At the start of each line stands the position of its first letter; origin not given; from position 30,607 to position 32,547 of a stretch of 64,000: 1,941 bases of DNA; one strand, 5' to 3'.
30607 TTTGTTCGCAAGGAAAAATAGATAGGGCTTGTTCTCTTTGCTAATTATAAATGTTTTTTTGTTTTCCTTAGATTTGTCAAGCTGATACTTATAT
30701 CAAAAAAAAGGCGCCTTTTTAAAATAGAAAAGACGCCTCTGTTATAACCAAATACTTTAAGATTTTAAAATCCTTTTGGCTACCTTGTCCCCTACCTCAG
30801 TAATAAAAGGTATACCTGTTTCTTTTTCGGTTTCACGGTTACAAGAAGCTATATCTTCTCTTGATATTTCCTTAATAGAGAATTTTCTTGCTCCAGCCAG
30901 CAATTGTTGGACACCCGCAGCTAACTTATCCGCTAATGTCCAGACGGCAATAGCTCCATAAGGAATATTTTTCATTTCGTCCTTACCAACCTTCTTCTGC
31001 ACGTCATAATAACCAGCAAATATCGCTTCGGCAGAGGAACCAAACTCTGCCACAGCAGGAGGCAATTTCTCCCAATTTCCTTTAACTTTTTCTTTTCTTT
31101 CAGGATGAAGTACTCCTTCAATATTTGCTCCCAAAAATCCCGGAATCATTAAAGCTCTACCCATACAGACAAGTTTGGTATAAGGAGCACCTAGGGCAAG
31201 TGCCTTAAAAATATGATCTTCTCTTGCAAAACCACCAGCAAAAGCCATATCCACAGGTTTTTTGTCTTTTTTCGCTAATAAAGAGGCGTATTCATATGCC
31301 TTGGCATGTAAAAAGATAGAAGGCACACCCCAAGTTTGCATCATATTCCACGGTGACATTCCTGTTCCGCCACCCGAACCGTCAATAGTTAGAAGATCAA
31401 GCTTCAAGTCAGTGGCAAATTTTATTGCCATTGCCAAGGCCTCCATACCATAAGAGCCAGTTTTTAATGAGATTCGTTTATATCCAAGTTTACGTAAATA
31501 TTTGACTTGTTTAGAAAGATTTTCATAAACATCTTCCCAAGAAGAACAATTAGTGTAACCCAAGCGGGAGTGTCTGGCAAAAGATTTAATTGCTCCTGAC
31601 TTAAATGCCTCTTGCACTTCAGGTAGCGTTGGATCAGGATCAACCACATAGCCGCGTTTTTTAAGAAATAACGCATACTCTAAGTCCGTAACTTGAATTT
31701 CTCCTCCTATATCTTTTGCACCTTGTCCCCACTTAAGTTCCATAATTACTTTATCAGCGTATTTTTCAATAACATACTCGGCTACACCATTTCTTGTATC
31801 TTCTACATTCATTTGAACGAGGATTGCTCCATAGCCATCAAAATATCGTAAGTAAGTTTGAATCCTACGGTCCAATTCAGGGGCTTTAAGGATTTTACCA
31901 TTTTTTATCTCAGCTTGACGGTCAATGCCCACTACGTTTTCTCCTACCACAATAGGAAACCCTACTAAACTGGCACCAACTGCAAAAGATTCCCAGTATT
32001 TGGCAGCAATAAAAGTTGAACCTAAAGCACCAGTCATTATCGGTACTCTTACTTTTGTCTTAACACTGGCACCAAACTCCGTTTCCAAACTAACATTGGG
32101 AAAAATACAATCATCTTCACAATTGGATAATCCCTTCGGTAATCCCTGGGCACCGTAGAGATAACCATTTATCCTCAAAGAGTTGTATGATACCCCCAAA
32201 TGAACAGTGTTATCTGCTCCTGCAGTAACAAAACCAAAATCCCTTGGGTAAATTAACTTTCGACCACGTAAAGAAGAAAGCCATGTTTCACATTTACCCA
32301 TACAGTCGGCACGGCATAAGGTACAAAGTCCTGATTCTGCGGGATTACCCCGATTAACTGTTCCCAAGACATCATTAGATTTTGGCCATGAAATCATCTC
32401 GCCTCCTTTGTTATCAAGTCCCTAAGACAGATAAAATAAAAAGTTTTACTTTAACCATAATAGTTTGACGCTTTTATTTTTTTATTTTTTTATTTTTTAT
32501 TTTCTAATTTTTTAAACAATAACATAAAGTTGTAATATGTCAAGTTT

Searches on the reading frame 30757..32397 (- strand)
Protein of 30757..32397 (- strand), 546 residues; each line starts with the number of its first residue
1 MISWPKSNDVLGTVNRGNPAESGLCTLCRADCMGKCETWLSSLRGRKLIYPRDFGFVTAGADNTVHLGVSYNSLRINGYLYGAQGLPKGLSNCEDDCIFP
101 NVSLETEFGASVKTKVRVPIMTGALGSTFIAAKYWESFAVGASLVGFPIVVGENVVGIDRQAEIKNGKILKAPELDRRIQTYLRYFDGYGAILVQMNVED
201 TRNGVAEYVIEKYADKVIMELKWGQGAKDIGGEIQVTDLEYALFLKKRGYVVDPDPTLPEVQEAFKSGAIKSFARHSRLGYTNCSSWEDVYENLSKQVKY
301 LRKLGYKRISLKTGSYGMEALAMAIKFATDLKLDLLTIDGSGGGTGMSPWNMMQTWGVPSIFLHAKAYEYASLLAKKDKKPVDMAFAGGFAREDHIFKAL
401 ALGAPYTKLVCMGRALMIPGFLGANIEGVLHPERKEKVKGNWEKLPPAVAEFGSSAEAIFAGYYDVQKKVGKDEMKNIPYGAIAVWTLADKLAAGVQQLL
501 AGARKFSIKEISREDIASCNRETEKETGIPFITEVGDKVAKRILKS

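Call 63: search_protein_families(library=pfam, proteins=[window:30757-32397:-], max_evalue=0.00001)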
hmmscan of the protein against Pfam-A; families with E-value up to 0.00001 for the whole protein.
window:30757-32397:- (546 aa): 1 family
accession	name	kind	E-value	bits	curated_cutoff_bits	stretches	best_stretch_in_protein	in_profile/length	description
PF01645.23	Glu_synthase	-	2e-16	60.6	20.4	1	292-417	189-308/369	Conserved region in glutamate synthase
